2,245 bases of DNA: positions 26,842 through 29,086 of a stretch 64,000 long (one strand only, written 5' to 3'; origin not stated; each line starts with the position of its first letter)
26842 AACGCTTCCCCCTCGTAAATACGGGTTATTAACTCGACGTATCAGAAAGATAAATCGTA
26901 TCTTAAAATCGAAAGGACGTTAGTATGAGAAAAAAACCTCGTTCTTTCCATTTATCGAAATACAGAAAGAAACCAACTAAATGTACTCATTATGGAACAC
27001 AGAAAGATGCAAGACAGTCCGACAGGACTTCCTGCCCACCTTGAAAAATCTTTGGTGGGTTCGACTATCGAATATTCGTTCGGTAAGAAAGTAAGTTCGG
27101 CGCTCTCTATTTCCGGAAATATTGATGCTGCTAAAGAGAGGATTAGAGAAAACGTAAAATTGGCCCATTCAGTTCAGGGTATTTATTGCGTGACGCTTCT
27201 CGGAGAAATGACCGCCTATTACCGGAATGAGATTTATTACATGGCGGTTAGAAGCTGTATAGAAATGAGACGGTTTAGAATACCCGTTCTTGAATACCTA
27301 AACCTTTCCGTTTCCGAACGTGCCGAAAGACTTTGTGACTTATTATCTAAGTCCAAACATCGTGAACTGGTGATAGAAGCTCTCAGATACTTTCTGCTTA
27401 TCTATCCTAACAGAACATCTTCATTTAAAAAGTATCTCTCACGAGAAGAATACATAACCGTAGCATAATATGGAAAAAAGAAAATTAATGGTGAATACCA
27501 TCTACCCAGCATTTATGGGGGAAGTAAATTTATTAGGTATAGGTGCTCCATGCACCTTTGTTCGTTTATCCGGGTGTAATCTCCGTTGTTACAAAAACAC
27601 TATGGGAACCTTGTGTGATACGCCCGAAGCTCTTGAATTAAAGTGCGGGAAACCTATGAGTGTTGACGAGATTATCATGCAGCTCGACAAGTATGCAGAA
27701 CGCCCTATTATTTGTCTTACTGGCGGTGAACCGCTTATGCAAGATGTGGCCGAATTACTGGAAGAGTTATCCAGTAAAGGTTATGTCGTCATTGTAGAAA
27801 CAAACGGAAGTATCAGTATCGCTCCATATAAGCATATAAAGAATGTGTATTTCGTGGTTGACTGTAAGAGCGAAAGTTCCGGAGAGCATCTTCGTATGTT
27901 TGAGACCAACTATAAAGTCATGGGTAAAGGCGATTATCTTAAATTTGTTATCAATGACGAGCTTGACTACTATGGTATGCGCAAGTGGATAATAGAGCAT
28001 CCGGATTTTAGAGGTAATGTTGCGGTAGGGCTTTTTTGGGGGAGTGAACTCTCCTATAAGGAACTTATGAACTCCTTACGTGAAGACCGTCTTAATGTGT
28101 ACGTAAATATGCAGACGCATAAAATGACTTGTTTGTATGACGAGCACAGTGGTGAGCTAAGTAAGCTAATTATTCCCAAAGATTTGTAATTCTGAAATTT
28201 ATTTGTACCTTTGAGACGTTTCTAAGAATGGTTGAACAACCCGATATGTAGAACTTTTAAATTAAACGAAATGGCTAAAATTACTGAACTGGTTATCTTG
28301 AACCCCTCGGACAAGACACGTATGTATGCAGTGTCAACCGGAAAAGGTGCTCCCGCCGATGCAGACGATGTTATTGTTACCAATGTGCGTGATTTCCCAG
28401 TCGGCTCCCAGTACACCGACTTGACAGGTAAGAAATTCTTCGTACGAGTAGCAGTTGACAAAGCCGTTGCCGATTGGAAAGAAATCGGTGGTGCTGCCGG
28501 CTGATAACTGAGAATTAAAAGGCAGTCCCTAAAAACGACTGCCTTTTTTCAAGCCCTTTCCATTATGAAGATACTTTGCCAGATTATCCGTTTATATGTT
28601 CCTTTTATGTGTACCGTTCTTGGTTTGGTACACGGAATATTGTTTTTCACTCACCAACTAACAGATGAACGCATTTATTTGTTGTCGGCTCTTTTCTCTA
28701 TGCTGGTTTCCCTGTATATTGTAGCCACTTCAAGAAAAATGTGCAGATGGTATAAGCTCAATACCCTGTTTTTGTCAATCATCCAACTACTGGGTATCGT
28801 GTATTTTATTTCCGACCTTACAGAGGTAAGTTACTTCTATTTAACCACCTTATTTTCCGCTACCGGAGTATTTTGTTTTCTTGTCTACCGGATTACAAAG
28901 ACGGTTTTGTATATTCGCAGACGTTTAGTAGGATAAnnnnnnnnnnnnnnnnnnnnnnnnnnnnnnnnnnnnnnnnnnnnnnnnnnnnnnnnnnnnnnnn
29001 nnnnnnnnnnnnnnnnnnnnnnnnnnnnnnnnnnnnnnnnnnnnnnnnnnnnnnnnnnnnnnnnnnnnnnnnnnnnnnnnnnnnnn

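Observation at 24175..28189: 7-deazaguanine DNA-modification pathway with uncharacterised genes interleaved, and split over four loci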

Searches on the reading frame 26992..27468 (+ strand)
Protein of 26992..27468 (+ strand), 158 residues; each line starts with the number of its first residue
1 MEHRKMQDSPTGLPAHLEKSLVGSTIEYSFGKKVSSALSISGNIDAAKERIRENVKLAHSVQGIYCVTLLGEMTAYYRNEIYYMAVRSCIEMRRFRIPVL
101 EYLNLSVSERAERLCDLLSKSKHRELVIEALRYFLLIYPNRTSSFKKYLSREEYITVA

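Call 3: search_protein_families(library=pfam, proteins=[window:26992-27468:+], max_evalue=0.1)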
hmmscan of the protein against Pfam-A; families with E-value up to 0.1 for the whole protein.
window:26992-27468:+ (158 aa): 0 families

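Call 4: search_protein_families(library=phrogs, proteins=[window:26992-27468:+], max_evalue=0.01)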
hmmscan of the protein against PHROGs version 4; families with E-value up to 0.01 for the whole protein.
window:26992-27468:+ (158 aa): 0 families

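Call 5: search_protein_families(library=ncbifam, proteins=[window:26992-27468:+], max_evalue=0.1)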
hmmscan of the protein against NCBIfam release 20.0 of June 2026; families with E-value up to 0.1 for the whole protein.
window:26992-27468:+ (158 aa): 0 families

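Call 28: find_homologous_proteins(query=window:26992-27468:+, max_evalue=0.001)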
Query window:26992-27468:+ (158 aa): 11 proteins with E <= 0.001 among 25 candidates.
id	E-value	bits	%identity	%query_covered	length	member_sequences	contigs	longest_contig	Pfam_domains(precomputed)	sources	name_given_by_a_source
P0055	1.0e-95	335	99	100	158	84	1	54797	-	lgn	-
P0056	6.3e-88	310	95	100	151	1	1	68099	-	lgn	-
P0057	1.0e-39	154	59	88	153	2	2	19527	-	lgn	-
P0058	1.1e-38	150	58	87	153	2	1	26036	-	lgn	-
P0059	2.7e-38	149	57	91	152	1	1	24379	-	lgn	-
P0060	6.2e-38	148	58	87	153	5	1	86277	-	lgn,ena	-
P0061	9.5e-38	147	56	91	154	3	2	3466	-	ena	-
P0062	5.7e-37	145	55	88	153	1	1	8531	-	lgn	-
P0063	5.9e-37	145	57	88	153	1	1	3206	-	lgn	-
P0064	1.8e-34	137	54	90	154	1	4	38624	-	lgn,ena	-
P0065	3.1e-33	133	50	89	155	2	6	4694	-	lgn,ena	-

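Call 72: search_solved_structures(query=A7, max_evalue=10, show_alignments=1)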
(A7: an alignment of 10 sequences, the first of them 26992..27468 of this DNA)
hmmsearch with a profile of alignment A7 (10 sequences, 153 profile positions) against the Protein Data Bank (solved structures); distinct sequences matched with E-value up to 10: 1.
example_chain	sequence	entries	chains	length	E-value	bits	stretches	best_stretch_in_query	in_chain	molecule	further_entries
6otn_A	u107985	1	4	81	1.1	12.2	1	80-133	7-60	Tropomyosin alpha-3 chain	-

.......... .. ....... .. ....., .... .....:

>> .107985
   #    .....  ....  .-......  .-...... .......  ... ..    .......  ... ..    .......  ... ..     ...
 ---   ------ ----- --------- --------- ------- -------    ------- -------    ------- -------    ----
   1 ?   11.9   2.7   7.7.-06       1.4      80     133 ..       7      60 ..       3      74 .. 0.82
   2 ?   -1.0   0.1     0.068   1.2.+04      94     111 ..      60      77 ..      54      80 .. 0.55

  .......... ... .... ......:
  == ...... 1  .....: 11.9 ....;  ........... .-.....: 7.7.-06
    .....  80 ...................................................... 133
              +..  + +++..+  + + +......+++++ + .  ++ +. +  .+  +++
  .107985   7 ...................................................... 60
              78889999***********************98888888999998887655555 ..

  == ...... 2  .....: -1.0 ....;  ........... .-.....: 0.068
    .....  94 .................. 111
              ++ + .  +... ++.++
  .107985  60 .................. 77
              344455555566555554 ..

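Call 73: search_protein_families(library=padloc, proteins=[window:26992-27468:+], max_evalue=0.1)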
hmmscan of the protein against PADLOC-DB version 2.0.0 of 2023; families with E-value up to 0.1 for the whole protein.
window:26992-27468:+ (158 aa): 0 families

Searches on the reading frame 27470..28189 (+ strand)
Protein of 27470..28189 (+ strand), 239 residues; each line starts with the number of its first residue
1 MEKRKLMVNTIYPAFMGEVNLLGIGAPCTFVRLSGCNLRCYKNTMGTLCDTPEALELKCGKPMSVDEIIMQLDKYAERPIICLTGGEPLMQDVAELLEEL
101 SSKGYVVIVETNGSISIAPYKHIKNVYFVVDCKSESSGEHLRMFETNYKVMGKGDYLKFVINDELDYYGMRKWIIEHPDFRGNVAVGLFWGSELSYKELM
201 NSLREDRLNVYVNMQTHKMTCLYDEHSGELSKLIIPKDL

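Call 3: search_protein_families(library=pfam, proteins=[window:27470-28189:+], max_evalue=0.1)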
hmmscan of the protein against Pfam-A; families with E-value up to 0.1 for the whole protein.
window:27470-28189:+ (239 aa): 2 families
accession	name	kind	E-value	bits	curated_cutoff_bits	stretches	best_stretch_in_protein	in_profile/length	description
PF04055.27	Radical_SAM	-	3.3e-06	27.8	29.5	1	35-115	6-88/166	Radical SAM superfamily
PF13353.11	Fer4_12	-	8.3e-05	23.3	22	1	23-114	3-92/137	4Fe-4S single cluster domain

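Call 4: search_protein_families(library=phrogs, proteins=[window:27470-28189:+], max_evalue=0.01)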
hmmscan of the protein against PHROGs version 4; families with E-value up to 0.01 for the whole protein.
window:27470-28189:+ (239 aa): 4 families
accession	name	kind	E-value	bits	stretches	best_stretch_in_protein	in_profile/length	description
phrog_2076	-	moron, auxiliary metabolic gene and host takeover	6.5e-27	95.6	1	5-176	12-194/247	QueE-like radical SAM domain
phrog_13987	-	other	0.00013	22.4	1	64-126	49-115/274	radical SAM domain-containing protein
phrog_21308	-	other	0.0046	16.1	1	35-116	422-503/735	radical SAM domain-containing protein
phrog_626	-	DNA, RNA and nucleotide metabolism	0.0098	16.5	0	33-100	23-88/164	anaerobic ribonucleotide reductase small subunit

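Call 5: search_protein_families(library=ncbifam, proteins=[window:27470-28189:+], max_evalue=0.1)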
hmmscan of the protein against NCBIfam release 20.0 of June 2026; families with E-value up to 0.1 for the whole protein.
window:27470-28189:+ (239 aa): 37 families (the best 25 are shown)
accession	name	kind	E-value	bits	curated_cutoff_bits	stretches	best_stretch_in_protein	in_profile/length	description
TIGR04349.1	rSAM_QueE_gams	hypoth_equivalog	4.6e-34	117.9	300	1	8-228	3-209/210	7-carboxy-7-deazaguanine synthase QueE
TIGR03963.1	rSAM_QueE_Clost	equivalog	9.6e-29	100.6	260.1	1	26-219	19-210/219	putative 7-carboxy-7-deazaguanine synthase QueE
TIGR03365.1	Bsubt_queE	equivalog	1.2e-14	54.5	206.1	1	8-178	5-176/238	7-carboxy-7-deazaguanine synthase QueE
TIGR04322.1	rSAM_QueE_Ecoli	equivalog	1e-10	41.5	200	1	70-164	69-157/215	7-carboxy-7-deazaguanine synthase QueE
TIGR04508.1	queE_Cx14CxxC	equivalog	7e-10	39.1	240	1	10-118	5-122/208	7-carboxy-7-deazaguanine synthase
TIGR02495.1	NrdG2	equivalog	3.1e-08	33.2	131.15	1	29-137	19-126/193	anaerobic ribonucleoside-triphosphate reductase activating protein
TIGR02493.1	PFLA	equivalog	5.6e-07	29.2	231.75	1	31-116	20-106/235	pyruvate formate-lyase-activating protein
TIGR02494.1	PFLE_PFLC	subfamily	1.1e-06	28.1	174.35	1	51-148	93-198/293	glycyl-radical enzyme activating protein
TIGR04545.1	rSAM_ahbD_hemeb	equivalog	1.4e-05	24.7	500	1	34-115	8-85/339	heme b synthase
TIGR04546.1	rSAM_ahbC_deAc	equivalog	6.1e-05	22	650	1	36-116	49-125/390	12,18-didecarboxysiroheme deacetylase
TIGR04251.1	SCM_rSAM_ScmF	equivalog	0.00011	21.7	400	1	33-116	11-93/353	SynChlorMet cassette radical SAM/SPASM protein ScmF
TIGR03470.1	HpnH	equivalog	0.00015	20.8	225.05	1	35-115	37-111/318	adenosyl-hopene transferase HpnH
NF043069.1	T4HPD_activ_SAM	equivalog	0.00053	19.4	425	1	59-146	100-196/299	trans-4-hydroxy-L-proline dehydratase activase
NF048010.1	SfplDhtActHpsHDes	equivalog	0.0006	18.7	430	1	54-142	104-200/298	(2S)-3-sulfopropanediol dehydratase activating enzyme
TIGR04054.1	rSAM_NirJ1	equivalog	0.00083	18.1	650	1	32-124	42-131/387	putative heme d1 biosynthesis radical SAM protein NirJ1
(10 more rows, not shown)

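Call 73: search_protein_families(library=padloc, proteins=[window:27470-28189:+], max_evalue=0.1)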
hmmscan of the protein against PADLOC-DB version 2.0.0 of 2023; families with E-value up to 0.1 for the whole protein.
window:27470-28189:+ (239 aa): 2 families
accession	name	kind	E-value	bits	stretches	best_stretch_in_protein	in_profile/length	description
PDLC02903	pVip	-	0.00049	17.7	1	36-115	10-80/257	Viperins not associated with kinases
PDLC02904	pVip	-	0.0049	14.4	1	62-115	34-87/262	Viperins associated with kinases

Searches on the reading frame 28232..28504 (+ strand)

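Call 3: search_protein_families(library=pfam, proteins=[window:28232-28504:+], max_evalue=0.1)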
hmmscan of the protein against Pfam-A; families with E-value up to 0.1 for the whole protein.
window:28232-28504:+ (90 aa): 1 family
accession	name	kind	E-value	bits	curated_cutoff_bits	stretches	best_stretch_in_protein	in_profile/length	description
PF06820.17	Phage_fiber_C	-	0.062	14.1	25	0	15-34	25-44/64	Putative prophage tail fibre C-terminus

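Call 4: search_protein_families(library=phrogs, proteins=[window:28232-28504:+], max_evalue=0.01)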
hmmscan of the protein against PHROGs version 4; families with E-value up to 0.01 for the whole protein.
window:28232-28504:+ (90 aa): 0 families

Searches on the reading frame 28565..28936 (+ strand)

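Call 44: search_protein_families(library=pfam, alignment_id=A4, max_evalue=0.001)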
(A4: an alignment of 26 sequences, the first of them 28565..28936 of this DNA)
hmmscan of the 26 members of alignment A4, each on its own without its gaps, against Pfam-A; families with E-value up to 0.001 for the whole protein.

A. member 1, window:28565-28936:+ (123 aa): 0 families

B. families by the number of members that match (of 26 scanned): 16 families
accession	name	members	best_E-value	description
PF08281.18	Sigma70_r4_2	2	2.1e-05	Sigma-70, region 4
PF11195.14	Tad2-like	1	1.6e-19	Thoeris anti-defense 2-like domain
PF04542.20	Sigma70_r2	1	9.7e-16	Sigma-70 region 2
PF21825.2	crAss001_48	1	6.6e-15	crAss001_48 related protein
PF25223.1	DUF7841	1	4.6e-11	Domain of unknown function (DUF7841)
PF00196.25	GerE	1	9.7e-11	Bacterial regulatory proteins, luxR family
PF13384.12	HTH_23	1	5.9e-08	Homeodomain-like domain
PF06056.18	Terminase_5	1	5.5e-06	Putative ATPase subunit of terminase (gpP-like)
PF09643.15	YopX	1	6.6e-06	YopX protein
PF24243.1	Phage_tail_C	1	6.3e-05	Phage tail tip domain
PF13508.13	Acetyltransf_7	1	0.00015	Acetyltransferase (GNAT) domain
PF22029.2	PhyR_sigma2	1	0.00016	Sigma2 domain of PhyR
PF13673.13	Acetyltransf_10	1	0.0002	Acetyltransferase (GNAT) domain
PF00583.31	Acetyltransf_1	1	0.00057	Acetyltransferase (GNAT) family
PF14493.12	HTH_40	1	0.0006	Helix-turn-helix domain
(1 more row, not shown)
